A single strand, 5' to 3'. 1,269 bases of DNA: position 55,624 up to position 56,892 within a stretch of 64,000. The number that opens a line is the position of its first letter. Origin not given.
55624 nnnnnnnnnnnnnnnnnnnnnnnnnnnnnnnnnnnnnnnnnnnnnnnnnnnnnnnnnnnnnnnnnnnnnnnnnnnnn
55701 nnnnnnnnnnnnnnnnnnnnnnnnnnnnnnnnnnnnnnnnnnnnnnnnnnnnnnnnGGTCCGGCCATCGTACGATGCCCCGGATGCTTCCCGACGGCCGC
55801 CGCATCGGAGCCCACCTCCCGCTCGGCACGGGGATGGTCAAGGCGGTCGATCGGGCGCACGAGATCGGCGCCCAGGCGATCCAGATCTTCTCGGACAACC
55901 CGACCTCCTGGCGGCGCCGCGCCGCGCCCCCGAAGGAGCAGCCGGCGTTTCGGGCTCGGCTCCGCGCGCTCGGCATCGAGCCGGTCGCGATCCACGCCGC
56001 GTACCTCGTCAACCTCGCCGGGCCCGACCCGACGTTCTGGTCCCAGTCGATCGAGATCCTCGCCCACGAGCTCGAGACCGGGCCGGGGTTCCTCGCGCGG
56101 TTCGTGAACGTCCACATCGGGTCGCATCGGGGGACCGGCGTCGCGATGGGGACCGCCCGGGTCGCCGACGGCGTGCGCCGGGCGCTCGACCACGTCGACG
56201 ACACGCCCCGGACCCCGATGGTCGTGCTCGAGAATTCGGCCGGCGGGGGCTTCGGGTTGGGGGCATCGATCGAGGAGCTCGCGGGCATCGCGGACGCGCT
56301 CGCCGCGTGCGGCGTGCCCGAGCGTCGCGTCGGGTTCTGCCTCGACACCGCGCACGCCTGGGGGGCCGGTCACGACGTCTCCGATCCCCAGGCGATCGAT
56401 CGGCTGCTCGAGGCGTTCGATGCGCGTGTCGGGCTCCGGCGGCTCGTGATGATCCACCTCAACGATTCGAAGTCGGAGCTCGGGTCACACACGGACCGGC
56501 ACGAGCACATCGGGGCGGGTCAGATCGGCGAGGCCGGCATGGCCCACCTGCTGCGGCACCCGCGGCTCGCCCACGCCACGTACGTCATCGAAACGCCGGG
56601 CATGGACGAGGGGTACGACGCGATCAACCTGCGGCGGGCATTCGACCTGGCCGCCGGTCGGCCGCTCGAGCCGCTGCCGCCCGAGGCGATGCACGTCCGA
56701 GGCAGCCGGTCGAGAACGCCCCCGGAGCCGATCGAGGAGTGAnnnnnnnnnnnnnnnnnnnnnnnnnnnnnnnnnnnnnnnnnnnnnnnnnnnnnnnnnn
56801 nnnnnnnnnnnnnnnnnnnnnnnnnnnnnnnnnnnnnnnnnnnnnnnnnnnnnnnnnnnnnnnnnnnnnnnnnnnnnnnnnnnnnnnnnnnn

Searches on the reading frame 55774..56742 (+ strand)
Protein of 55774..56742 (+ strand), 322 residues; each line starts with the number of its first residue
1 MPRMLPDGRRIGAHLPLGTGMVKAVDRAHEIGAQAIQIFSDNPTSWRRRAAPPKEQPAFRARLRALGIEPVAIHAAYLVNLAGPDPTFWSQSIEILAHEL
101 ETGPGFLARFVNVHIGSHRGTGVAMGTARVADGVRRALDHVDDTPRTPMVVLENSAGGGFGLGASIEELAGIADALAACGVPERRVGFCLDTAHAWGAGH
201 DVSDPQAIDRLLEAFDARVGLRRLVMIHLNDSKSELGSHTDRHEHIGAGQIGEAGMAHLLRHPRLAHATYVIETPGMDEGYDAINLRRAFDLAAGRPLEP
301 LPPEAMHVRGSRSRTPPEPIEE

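Call 67: search_protein_families(library=pfam, proteins=[window:55774-56742:+], max_evalue=0.001)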
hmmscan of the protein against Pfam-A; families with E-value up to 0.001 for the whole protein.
window:55774-56742:+ (322 aa): 1 family
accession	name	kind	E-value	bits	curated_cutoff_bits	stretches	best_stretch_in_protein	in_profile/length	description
PF01261.30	AP_endonuc_2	-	6.5e-40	137.8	31.1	1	25-278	1-233/249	Xylose isomerase-like TIM barrel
